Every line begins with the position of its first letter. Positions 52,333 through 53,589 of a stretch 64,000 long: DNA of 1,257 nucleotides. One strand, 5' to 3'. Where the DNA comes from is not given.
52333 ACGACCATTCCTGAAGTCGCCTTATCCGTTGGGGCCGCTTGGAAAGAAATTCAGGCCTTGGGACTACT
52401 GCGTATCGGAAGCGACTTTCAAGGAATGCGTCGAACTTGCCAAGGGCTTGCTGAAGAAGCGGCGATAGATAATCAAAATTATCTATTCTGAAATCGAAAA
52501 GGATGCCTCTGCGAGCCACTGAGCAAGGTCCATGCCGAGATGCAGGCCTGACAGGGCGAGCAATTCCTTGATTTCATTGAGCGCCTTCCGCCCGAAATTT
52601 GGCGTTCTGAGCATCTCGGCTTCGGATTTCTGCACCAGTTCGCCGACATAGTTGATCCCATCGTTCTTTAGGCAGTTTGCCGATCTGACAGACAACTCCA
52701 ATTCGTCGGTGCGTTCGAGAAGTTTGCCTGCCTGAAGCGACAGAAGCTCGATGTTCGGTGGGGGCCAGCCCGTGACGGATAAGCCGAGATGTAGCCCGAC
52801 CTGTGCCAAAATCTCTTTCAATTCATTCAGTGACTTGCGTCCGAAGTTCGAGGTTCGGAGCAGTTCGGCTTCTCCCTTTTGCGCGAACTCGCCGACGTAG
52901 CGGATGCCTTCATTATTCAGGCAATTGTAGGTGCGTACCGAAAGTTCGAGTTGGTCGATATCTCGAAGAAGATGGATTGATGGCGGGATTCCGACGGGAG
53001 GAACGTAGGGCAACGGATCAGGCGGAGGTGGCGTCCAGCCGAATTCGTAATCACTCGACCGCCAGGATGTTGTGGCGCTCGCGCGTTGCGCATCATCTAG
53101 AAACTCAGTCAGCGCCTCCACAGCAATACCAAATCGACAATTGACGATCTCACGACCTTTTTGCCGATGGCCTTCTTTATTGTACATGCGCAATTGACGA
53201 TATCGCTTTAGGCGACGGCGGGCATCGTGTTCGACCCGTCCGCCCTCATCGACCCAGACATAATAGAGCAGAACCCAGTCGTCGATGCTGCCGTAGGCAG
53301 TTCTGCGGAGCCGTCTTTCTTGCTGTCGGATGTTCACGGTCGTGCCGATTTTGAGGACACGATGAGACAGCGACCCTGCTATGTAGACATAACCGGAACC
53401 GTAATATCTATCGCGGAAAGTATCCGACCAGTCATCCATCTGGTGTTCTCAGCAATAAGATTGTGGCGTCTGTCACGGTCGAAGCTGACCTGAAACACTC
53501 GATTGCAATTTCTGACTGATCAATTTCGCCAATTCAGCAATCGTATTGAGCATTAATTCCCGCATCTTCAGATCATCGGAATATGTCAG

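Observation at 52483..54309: Two-gene module encoding a GIY-YIG/T5orf172-like domain fused to a tandem pair of RNA polymerase alpha-CTD copies: candidate undescribed defence or hijack system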

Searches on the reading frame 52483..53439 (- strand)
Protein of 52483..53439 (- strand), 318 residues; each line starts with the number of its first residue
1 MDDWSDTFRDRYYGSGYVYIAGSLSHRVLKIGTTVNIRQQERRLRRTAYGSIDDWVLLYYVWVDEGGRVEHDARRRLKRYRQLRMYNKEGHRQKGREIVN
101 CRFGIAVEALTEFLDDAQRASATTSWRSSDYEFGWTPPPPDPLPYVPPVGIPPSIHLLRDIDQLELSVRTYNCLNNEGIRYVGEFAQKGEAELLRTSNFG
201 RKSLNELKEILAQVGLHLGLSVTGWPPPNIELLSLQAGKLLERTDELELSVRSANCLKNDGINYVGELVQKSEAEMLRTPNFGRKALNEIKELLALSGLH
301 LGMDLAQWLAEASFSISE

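Call 3: search_protein_families(library=pfam, proteins=[window:52483-53439:-], max_evalue=0.1)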
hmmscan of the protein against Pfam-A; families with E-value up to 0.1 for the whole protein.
window:52483-53439:- (318 aa): 4 families
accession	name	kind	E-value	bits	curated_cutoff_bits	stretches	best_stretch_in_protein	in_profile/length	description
PF03118.21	RNA_pol_A_CTD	-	2.4e-46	155.7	23.8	2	242-295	13-66/67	Bacterial RNA polymerase, alpha chain C terminal domain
PF10544.15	T5orf172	-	7.3e-06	26.9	20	1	16-107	1-94/101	T5orf172 domain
PF21794.3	RAD51D_N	-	0.0046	17.5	27.3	0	250-294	13-57/60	RAD51D, N-terminal domain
PF13455.12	MUG113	-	0.075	14.1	22.3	0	29-82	1-52/73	Meiotically up-regulated gene 113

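Call 4: search_protein_families(library=padloc, proteins=[window:52483-53439:-], max_evalue=0.1)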
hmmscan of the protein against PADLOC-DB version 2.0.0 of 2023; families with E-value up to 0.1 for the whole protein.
window:52483-53439:- (318 aa): 1 family
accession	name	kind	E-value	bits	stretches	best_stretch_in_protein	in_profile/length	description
PDLC02512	PglW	-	4.5e-06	22.8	2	245-293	808-856/1403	PglW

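Call 5: search_protein_families(library=ncbifam, proteins=[window:52483-53439:-], max_evalue=0.1)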
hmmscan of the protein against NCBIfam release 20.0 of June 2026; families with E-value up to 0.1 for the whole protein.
window:52483-53439:- (318 aa): 11 families
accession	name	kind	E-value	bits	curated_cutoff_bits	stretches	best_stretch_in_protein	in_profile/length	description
NF003513.0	PRK05182.1-2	equivalog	1.6e-68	231.1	302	2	239-312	253-326/338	DNA-directed RNA polymerase subunit alpha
TIGR02027.1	rpoA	equivalog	2.8e-41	141.6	227.8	2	240-304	234-298/298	DNA-directed RNA polymerase subunit alpha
NF003517.0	PRK05182.2-3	equivalog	6e-38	130.7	356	2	237-307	254-324/344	DNA-directed RNA polymerase subunit alpha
NF003519.0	PRK05182.2-5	equivalog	8.9e-37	126.7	277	2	243-304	256-317/320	DNA-directed RNA polymerase subunit alpha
NF003514.0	PRK05182.1-4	equivalog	7e-34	116.9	434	2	158-231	248-321/338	DNA-directed RNA polymerase subunit alpha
NF003515.0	PRK05182.2-1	equivalog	1.3e-31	110.1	406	2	238-301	246-310/314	DNA-directed RNA polymerase subunit alpha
NF003518.0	PRK05182.2-4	equivalog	6.2e-29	101.2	523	2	238-301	244-308/312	DNA-directed RNA polymerase subunit alpha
NF003516.0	PRK05182.2-2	equivalog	3.1e-25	89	353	2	245-307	250-309/315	DNA-directed RNA polymerase subunit alpha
NF011498.0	PRK14906.1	equivalog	5.1e-10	37.4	1437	2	244-298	1315-1369/1459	DNA-directed RNA polymerase subunit beta'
NF005841.0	PRK07758.1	equivalog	7.4e-08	32.6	115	2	166-217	42-93/95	hypothetical protein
NF033442.0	BREX_PglW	equivalog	0.00067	17.4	990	1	245-293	801-849/1391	BREX system serine/threonine kinase PglW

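Call 7: find_homologous_proteins(query=window:52483-53439:-, max_evalue=0.00001)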
Query window:52483-53439:- (318 aa): 8000 proteins with E <= 0.00001 among 8000 candidates; the best 120 are listed.
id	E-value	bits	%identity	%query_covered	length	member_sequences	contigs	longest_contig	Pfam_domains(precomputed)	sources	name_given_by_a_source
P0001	1.1e-213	726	100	100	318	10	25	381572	PF03118.22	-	-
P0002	1.0e-194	664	90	100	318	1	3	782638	PF03118.22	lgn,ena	-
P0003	8.6e-179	612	86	96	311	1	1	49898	PF03118.22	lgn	-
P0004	2.0e-177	607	85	97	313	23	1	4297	PF03118.22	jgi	jgi:Bacterial RNA polymerase, alpha chain C terminal domain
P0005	3.3e-173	593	81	96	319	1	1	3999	PF03118.22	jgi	jgi:hypothetical protein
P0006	8.4e-172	589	81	96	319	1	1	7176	PF03118.22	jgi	jgi:hypothetical protein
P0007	8.5e-171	585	82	97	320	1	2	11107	PF03118.22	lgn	-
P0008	2.1e-169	581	79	98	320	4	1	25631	PF03118.22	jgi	jgi:Bacterial RNA polymerase, alpha chain C terminal domain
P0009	6.8e-169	579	82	96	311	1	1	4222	PF03118.22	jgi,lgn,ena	-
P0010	9.2e-169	579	81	96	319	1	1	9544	PF03118.22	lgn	-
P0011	9.3e-169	579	81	96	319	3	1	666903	PF03118.22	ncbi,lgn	-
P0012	1.0e-168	579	81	96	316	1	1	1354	PF14520.13,PF03118.22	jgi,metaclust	metaclust:\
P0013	1.8e-168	578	82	97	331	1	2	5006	PF03118.22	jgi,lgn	jgi:hypothetical protein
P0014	3.3e-167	574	77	97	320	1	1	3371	PF14520.13,PF03118.22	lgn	-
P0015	4.6e-167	573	77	98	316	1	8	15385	PF03118.22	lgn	-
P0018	3.4e-165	567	80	97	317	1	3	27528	PF03118.22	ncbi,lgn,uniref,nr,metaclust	ncbi:DNA-directed RNA polymerase alpha subunit [Nitrobacter sp. Nb-311A]|uniref:DNA-directed RNA pol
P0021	1.8e-164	565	80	97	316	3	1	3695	PF03118.22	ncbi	-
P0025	3.0e-163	561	79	96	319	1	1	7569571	PF03118.22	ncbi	ncbi:hypothetical protein ACVMAJ_003550 [Bradyrhizobium sp. USDA 4448]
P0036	4.0e-149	514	70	99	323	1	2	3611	PF10544.16,PF03118.22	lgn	-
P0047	2.6e-118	413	58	96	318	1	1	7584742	PF03118.22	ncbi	ncbi:hypothetical protein ACVILH_001521 [Bradyrhizobium sp. USDA 4353]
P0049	6.6e-112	392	59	96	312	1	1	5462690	PF03118.22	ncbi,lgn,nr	ncbi:hypothetical protein KQX61_07220 [Rhodopseudomonas palustris]|nr:hypothetical protein KQX61_072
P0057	1.2e-104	368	55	96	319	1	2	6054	PF03118.22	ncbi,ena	-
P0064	1.2e-102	361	56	95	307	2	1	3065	PF10544.16,PF03118.22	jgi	jgi:hypothetical protein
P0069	9.3e-101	355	53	97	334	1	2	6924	PF10544.16,PF03118.22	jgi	jgi:hypothetical protein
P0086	4.5e-78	281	57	72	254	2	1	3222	PF10544.16,PF03118.22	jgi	jgi:hypothetical protein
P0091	3.2e-73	265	55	66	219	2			PF03118.22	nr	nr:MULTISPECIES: DNA-directed RNA polymerase subunit alpha C-terminal domain-containing protein [unc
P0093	1.6e-71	259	55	70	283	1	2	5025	PF10544.16,PF03118.22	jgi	jgi:hypothetical protein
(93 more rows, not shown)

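Call 8: find_encoding_contigs(protein=P0047, flank=8000, max_places=3)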
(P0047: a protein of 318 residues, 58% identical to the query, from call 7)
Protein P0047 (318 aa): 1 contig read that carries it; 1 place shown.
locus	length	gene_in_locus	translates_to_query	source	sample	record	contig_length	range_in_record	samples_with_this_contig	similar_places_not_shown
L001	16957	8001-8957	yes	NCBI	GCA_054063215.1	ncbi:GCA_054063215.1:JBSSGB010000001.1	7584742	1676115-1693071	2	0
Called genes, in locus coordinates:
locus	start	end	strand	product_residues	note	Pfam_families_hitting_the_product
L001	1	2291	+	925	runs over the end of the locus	PF13091:PLDc_2, PF00176:SNF2-rel_dom, PF00270:DEAD (weak), PF04851:ResIII (weak), PF00271:Helicase_C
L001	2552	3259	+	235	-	-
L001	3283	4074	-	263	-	-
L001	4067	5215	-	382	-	-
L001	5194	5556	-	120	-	-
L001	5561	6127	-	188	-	-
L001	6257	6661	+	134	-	-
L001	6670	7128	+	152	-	-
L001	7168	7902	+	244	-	PF02586:SRAP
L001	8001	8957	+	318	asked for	PF03118:RNA_pol_A_CTD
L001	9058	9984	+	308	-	PF00929:RNase_T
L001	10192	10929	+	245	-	PF26164:Bact_GSDM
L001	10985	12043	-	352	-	PF01281:Ribosomal_L9_N, PF03948:Ribosomal_L9_C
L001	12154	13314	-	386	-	-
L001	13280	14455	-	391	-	-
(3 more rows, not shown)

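Call 9: find_encoding_contigs(protein=P0049, flank=8000, max_places=3)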
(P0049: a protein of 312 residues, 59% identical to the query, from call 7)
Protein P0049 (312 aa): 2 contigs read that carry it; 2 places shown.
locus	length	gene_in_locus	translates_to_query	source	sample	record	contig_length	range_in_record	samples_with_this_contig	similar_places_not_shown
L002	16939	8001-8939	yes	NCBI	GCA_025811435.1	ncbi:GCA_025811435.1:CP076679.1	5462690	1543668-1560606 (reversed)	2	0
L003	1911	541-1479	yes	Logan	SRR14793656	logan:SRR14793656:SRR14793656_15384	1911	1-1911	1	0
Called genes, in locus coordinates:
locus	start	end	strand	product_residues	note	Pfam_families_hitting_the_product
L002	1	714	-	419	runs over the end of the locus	-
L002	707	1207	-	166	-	-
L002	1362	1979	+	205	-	-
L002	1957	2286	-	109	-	-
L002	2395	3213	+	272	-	PF10108:DNA_pol_B_exo2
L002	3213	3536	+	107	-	-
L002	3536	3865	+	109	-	-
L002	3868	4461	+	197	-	-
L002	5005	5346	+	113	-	-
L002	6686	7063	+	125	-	-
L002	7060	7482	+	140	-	-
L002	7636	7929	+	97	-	-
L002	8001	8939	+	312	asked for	PF03118:RNA_pol_A_CTD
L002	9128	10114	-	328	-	PF01734:Patatin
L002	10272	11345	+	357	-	PF21654:DncV-like_NTFase, PF21713:DncV_C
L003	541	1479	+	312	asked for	PF03118:RNA_pol_A_CTD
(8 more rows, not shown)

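Call 10: find_encoding_contigs(protein=P0025, flank=8000, max_places=3)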
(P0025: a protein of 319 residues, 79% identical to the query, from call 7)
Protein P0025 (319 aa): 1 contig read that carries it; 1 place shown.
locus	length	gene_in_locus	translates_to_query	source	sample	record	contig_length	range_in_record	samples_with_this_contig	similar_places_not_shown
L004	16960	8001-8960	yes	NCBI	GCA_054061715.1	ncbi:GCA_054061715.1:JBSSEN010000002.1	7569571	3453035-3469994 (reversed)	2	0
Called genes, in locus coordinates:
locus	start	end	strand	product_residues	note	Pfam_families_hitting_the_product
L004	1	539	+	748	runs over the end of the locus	-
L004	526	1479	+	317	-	-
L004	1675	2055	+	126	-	-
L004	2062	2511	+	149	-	-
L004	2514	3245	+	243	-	PF02586:SRAP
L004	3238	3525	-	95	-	-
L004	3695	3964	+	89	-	-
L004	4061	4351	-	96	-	-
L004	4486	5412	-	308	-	PF02735:Ku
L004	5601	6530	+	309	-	PF00929:RNase_T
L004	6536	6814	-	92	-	PF12244:DUF3606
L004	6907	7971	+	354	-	-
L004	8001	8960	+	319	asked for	PF03118:RNA_pol_A_CTD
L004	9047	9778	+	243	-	-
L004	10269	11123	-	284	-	PF13020:NOV_C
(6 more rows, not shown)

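Call 15: find_related_loci(query=A1, collection=genome_contigs, flank=10000)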
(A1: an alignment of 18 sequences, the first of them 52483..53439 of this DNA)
Query A1 (318 aa) in genome_contigs; peptide patterns used: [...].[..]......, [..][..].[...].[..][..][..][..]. (x = any residue, [..] = any of these).
600 stretches matched a pattern (row limit reached: there are more); 597 encode a relative of the query (tblastn E <= 1e-3); the best 80 are kept; 80 distinct loci.
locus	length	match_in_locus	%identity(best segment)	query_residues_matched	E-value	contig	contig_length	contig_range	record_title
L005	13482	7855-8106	63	151-311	1e-31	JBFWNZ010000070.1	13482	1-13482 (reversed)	MAG: Alphaproteobacteria bacterium isolate CA_2019_TPBF_124 NODE_19791_length_13482_cov_3.377686_TPBF, whole genome shot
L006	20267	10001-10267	60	144-311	2e-31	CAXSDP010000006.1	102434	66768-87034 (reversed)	MAG: uncultured Beijerinckiaceae bacterium isolate private_VT26_metawrap_bin.1 genome assembly, contig: private_VT26_met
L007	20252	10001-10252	64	151-311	2e-31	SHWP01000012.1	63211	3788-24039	MAG: Rhodospirillaceae bacterium isolate Baikal-deep-G69 BACOMB-C1657, whole genome shotgun sequence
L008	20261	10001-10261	61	146-311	6e-31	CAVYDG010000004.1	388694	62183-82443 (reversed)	MAG: uncultured Alphaproteobacteria bacterium isolate MFD01138.bin.1.84 genome assembly, contig: contig_2063, whole geno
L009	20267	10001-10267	59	144-308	4e-31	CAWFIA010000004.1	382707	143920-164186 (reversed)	MAG: uncultured Alphaproteobacteria bacterium isolate MFD02579.bin.2.42 genome assembly, contig: contig_16694, whole gen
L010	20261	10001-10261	61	146-311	6e-31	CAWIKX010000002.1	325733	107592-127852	MAG: uncultured Alphaproteobacteria bacterium isolate MFD04967.bin.1.141 genome assembly, contig: contig_14757, whole ge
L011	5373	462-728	59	144-311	3e-31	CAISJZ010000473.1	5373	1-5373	MAG: uncultured Rhizobiales bacterium isolate AlinenLipids_bin-7929 genome assembly, contig: bin-7929:473/577, whole gen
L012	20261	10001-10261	61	146-311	6e-31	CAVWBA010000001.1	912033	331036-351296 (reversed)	MAG: uncultured Alphaproteobacteria bacterium isolate MFD05502.bin.1.145 genome assembly, contig: contig_10426, whole ge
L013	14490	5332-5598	61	146-311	1e-30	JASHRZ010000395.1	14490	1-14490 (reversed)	MAG: Alphaproteobacteria bacterium isolate JOPF114 JOPF_NEAR_contig_767160, whole genome shotgun sequence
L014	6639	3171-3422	62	151-311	8e-31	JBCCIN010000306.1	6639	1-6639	MAG: Pseudomonadota bacterium isolate P01_B01_bin.91 k141_1396718_length_6639_cov_91.8263, whole genome shotgun sequence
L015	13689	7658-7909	63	151-311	9e-31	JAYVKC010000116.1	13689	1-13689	MAG: Hyphomicrobiales bacterium isolate GL53_Down_metabinner_5 GL53_Down_metabinner_5_115, whole genome shotgun sequence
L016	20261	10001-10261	62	146-311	1e-30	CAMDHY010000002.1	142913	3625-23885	MAG: Pseudoxanthobacter soli DSM 19599 isolate MsE-30jul19-87 genome assembly, contig: MsE-30jul19-C134, whole genome sh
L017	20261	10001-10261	60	148-311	1e-30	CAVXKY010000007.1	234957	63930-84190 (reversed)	MAG: uncultured Alphaproteobacteria bacterium isolate MFD05512.bin.2.74 genome assembly, contig: contig_17436, whole gen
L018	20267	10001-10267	59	144-311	1e-30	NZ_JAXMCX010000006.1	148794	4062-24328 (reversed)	MAG: Methylocystis sp. isolate STL-PRO21 C1.45.fa-6, whole genome shotgun sequence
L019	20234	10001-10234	76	157-311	1e-30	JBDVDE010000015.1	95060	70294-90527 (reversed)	MAG: Hyphomonadaceae bacterium isolate CB.51.F.C3_134_58 CB_51_F_C3_134_58_000000000015, whole genome shotgun sequence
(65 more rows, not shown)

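Call 16: find_related_loci(query=A1, collection=viral_contigs, flank=10000)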
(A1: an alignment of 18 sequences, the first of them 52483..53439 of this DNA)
Query A1 (318 aa) in viral_contigs; peptide patterns used: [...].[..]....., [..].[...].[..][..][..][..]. (x = any residue, [..] = any of these).
144 stretches matched a pattern; 45 encode a relative of the query (tblastn E <= 1e-3); 45 distinct loci.
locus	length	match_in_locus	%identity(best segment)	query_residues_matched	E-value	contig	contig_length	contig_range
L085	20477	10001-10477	36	7-154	4e-27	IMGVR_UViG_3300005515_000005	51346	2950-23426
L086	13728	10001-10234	65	151-308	1e-23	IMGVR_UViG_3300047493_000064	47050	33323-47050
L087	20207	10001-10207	67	157-307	2e-21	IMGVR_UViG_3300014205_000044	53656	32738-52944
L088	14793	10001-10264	47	157-313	1e-20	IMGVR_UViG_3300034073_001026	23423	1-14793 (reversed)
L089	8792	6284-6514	59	154-308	2e-20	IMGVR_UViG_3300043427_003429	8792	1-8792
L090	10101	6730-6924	60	161-309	4e-20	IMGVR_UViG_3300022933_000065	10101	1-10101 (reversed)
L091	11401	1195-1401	59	157-307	4e-20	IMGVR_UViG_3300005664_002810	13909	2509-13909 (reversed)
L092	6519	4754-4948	60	161-309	4e-20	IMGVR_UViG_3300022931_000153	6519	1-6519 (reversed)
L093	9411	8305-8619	43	157-308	6e-20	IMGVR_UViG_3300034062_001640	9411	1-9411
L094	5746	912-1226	43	157-308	6e-20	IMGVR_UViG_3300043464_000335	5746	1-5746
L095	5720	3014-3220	76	160-294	1e-19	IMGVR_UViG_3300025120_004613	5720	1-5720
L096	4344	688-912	52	157-308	4e-19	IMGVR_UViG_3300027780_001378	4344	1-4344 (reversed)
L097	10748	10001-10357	39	157-311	2e-18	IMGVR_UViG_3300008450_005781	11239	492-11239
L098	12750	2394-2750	39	157-311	2e-18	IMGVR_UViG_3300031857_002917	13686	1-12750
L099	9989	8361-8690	38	157-308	7e-18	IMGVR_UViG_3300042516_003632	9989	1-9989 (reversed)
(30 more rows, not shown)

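Call 27: find_encoding_contigs(protein=P0002, flank=8000, max_places=3)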
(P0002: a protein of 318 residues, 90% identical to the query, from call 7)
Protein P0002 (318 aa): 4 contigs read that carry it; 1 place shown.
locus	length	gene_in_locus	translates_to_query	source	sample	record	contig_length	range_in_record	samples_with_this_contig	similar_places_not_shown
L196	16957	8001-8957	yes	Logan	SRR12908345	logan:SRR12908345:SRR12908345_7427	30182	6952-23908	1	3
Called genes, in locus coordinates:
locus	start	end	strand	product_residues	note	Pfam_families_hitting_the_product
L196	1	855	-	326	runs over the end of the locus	-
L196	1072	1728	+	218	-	-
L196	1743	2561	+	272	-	-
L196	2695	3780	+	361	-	PF08867:FRG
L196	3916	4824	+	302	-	PF11185:DUF2971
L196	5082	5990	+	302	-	-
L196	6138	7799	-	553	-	PF01844:HNH, PF14279:HNH_5, PF00270:DEAD, PF04851:ResIII (weak), PF00271:Helicase_C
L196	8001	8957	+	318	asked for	PF03118:RNA_pol_A_CTD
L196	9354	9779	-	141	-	-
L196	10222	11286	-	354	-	PF02515:CoA_transf_3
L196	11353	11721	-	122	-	PF11903:ParD_like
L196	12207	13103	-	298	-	PF00126:HTH_1, PF03466:LysR_substrate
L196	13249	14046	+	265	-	PF02627:CMD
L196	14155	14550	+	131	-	PF07883:Cupin_2, PF02311:AraC_binding (weak)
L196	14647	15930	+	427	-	PF07690:MFS_1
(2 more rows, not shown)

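Call 28: find_encoding_contigs(protein=P0003, flank=8000, max_places=3)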
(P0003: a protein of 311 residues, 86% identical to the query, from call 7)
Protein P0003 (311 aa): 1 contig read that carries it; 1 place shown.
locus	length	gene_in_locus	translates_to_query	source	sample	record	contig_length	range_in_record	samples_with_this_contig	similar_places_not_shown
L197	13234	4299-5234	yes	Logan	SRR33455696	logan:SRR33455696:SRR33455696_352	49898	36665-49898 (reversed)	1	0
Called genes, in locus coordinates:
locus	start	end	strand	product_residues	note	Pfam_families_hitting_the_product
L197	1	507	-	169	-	?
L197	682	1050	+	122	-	-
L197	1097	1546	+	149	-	-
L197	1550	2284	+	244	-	PF02586:SRAP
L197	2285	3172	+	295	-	-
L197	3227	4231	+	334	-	-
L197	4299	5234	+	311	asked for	PF03118:RNA_pol_A_CTD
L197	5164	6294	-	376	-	PF00149:Metallophos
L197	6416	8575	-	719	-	PF21315:FAN1_HTH, PF08774:VRR_NUC, PF00929:RNase_T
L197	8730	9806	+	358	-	PF00817:IMS, PF11798:IMS_HHH (weak), PF21999:IMS_HHH_1 (faint), PF11799:IMS_C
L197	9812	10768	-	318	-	PF00293:NUDIX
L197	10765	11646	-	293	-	-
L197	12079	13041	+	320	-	PF21818:DUF6884 (faint)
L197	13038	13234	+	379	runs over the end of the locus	PF14072:DndB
